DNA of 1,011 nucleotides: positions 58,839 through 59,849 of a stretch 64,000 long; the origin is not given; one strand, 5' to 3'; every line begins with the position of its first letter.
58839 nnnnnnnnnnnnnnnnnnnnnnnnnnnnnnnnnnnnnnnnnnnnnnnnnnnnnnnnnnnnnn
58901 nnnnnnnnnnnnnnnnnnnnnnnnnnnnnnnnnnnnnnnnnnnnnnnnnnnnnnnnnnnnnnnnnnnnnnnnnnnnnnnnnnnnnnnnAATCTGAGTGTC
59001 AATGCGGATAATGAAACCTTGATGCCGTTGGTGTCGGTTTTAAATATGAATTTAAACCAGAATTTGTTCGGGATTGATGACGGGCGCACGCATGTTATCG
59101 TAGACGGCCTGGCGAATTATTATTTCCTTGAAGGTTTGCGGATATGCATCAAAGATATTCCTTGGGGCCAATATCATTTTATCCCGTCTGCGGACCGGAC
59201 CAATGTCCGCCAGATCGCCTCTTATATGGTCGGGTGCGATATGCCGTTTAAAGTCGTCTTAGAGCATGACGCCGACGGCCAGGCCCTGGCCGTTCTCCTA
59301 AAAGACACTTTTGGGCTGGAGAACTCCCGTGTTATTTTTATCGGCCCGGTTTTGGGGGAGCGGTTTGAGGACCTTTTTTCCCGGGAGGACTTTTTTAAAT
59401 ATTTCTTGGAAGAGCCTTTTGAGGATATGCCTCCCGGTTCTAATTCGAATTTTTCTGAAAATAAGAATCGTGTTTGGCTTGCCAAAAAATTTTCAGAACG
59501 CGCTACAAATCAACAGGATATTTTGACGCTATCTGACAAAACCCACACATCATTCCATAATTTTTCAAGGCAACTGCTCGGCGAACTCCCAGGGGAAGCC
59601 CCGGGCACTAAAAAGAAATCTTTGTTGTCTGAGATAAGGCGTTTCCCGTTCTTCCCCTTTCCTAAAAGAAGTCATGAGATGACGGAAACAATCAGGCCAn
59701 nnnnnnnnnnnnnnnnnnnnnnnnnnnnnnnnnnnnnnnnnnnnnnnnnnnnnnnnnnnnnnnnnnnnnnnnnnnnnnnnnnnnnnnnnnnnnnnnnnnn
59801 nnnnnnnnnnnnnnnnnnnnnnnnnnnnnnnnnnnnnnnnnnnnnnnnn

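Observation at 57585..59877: Single-gene OLD-family (ABC ATPase plus TOPRIM) candidate antiphage nuclease with perfect consensus promoter, in a low-GC insert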

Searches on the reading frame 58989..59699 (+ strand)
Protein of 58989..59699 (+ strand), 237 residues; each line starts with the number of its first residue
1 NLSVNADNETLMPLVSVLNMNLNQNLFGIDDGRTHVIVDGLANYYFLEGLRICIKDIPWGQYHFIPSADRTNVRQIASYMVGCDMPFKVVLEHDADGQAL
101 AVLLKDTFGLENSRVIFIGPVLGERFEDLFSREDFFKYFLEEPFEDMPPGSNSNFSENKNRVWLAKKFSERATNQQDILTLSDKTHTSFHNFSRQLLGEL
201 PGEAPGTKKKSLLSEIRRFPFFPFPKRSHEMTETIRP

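Call 8: search_protein_families(library=pfam, proteins=[window:58989-59699:+], max_evalue=10)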
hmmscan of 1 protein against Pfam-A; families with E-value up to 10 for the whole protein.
seq(237 aa): 0 families

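Call 9: search_protein_families(library=padloc, proteins=[window:58989-59699:+], max_evalue=10)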
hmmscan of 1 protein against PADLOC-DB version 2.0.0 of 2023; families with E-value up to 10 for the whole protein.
seq(237 aa): 0 families
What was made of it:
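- On Class 4 OLD / PARIS (AriA + AriB, or fused AriAB): No PADLOC hit is found on the C-terminal 237 aa (call 9).
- Tried and rejected: Pfam and PADLOC scans of the C-terminal 237 aa alone found nothing, even at E=10 (calls 8, 9).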

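Call 41: search_solved_structures(query=A3, max_evalue=1, show_alignments=2)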
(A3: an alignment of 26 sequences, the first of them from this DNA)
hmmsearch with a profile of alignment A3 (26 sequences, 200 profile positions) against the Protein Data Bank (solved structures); distinct sequences matched with E-value up to 1: 4.
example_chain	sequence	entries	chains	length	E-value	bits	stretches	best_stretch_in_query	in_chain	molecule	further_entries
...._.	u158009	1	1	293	0.16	14.5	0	51-125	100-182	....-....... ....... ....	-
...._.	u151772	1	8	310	0.29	13.7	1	61-134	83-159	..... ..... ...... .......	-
8i8a_A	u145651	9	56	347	0.36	13.4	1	61-134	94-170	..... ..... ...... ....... | Major capsid protein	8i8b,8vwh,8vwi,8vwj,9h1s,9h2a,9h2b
9k2o_A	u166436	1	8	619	0.97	12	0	61-132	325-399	Glutathione S-transferase class-mu 26 kDa isozyme,Major capsid protein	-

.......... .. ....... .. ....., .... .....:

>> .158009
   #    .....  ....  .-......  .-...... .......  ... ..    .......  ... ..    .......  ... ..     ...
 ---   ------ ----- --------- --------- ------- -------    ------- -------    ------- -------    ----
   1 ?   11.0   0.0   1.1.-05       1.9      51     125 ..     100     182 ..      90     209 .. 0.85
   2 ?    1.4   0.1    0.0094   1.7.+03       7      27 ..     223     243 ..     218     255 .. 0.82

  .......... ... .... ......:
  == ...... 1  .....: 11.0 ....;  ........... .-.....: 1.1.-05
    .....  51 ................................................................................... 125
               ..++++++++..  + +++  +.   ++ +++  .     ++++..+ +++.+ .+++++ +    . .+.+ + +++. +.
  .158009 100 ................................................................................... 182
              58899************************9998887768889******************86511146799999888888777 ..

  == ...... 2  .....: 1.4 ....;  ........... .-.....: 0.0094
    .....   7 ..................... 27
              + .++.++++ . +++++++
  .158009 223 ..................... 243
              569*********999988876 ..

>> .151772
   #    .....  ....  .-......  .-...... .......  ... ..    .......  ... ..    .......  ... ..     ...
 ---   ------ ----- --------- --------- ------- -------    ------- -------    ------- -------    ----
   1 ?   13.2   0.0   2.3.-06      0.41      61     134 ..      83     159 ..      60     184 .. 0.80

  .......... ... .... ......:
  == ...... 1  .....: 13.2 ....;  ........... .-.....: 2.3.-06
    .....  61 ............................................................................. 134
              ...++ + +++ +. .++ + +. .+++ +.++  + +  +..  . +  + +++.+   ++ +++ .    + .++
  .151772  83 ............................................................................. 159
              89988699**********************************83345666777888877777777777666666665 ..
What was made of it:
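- Tried and rejected: A profile of the C-terminal region alone against PDB sequences gave no significant hit (call 41).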

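Call 50: predict_structure(alignment_id=A3)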
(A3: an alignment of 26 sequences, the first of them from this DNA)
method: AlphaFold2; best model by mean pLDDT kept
length: 200 residues; sequences in the alignment: 26
mean_pLDDT: 84.2   pTM: 0.80
mean pLDDT of the five models: 84.2, 82.9, 82.7, 79.6, 77.4
residues with pLDDT >= 90: 107; 70-90: 60; 50-70: 18; < 50: 15
segments of 3 or more residues with pLDDT < 50: 4-7, 9-15
pLDDT, mean of each block of 10 residues (from residue 1): 48 48 56 91 92 90 87 91 92 94 95 89 91 92 88 89 90 78 94 88
secondary structure, 60 per line:
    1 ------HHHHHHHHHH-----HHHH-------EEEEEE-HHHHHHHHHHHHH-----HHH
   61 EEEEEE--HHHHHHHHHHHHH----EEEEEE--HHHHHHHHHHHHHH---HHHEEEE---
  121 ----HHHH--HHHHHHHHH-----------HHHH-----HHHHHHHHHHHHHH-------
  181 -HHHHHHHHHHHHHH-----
elements in order: H7-16 H22-25 E33-38 H40-52 E61-66 H69-81 E86-91 H94-107 E114-117 H125-128 H131-139 H151-154 H160-173 H182-195
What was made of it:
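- The C-terminal model has pLDDT 84 (call 50).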

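Call 54: fold_search(model_id=the predicted structure, library=pdb)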
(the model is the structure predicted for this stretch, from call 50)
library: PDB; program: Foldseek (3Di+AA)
matches with E <= 10: 867; with E <= 0.001: 0
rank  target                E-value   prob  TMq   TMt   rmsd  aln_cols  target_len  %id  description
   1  6nk8_A                2.8e-03  1.00  0.44  0.44   8.0       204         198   13  C-terminal region of the Burkholderia pseudomallei OLD protein (released 2019-08-07)
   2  6njw                  3.0e-03  1.00  0.48  0.46   6.7       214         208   11  C-terminal region of the Xanthomonas campestris pv. campestris OLD protein phased with platinum (released 2019-08-07)
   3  6nk8_B                6.0e-03  1.00  0.52  0.51   5.3       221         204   11  C-terminal region of the Burkholderia pseudomallei OLD protein (released 2019-08-07)
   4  6njx                  6.7e-03  0.99  0.46  0.45   6.8       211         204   10  C-terminal region of the Xanthomonas campestris pv. campestris OLD protein phased with mercury (released 2019-08-07)
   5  6njv                  6.7e-03  0.99  0.44  0.43   7.0       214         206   10  C-terminal region of the Xanthomonas campestris pv. campestris OLD protein phased with iodine (released 2019-08-07)
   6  5hvm_B                5.4e-02  0.12  0.17  0.10  19.4       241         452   13  Structure of Aspergillus fumigatus trehalose-6-phosphate synthase A in complex with UDP and validoxylamine A (released 2017-05-03)
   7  6p6f_B                5.7e-02  0.57  0.29  0.35   9.6       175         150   11  BG505 SOSIP-I53-50NP (released 2019-06-19)
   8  1t13_B                6.8e-02  0.75  0.34  0.42   7.8       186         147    4  Crystal Structure Of Lumazine Synthase From Brucella Abortus Bound To 5-nitro-6-(D-ribitylamino)-2,4(1H,3H) pyrimidine (released 2005-04-19)
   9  6p74                  7.6e-02  0.96  0.48  0.21   7.7       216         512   11  OLD nuclease from Thermus Scotoductus (released 2020-01-29)
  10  8tjy_A                7.6e-02  0.75  0.44  0.22  10.1       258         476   10  Structure of Gabija AB complex (released 2024-04-24)
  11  1bgw                  9.6e-02  0.41  0.29  0.11  10.3       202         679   12  TOPOISOMERASE RESIDUES 410-1202, (released 1996-07-11)
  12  2fn9_A                1.1e-01  0.38  0.30  0.23  17.1       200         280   14  Thermotoga maritima Ribose Binding Protein Unliganded Form (released 2007-01-16)
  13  1t13_D                1.3e-01  0.63  0.34  0.41   7.7       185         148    5  Crystal Structure Of Lumazine Synthase From Brucella Abortus Bound To 5-nitro-6-(D-ribitylamino)-2,4(1H,3H) pyrimidine (released 2005-04-19)
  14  6zmk_A                1.3e-01  0.35  0.30  0.12  16.5       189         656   13  Crystal structure of human GFAT-1 L405R (released 2020-08-05)
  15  7sge_B                1.4e-01  0.41  0.29  0.37  10.3       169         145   10  I53-50 nanoparticle core reconstructed from GPC-I53-50NP by focused refinement (released 2022-10-12)
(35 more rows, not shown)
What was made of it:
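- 59082..59411 (+): Toprim-fold core (aa 451-560) with a remodelled metal site: D458 and N462 (nt 59097-59117, 'IVDGLAN'), E511-H-D513 (inside LEHDADG, nt 59259-59279), R544 and E546. Its top Foldseek hits are OLD C-terminal regions (call 54).
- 59412..59585 (+): C-terminal helical subdomain (aa 561-618), including invariant N571. The whole C-terminal region superposes best on Class 2 OLD C-terminal regions, which are Toprim plus a helical domain (call 54).
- On OLD family (general): The top five Foldseek hits of the C-terminal model are OLD C-terminal regions, with probability 0.99-1.0 (call 54).
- Closest known: Class 2 OLD / Gabija GajA. Same: The C-terminal region, a Toprim plus a helical domain, gives the top five fold matches (call 54).
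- Its top five hits are all OLD C-terminal regions, with probability 0.99-1.0 and TM 0.44-0.52 (call 54).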
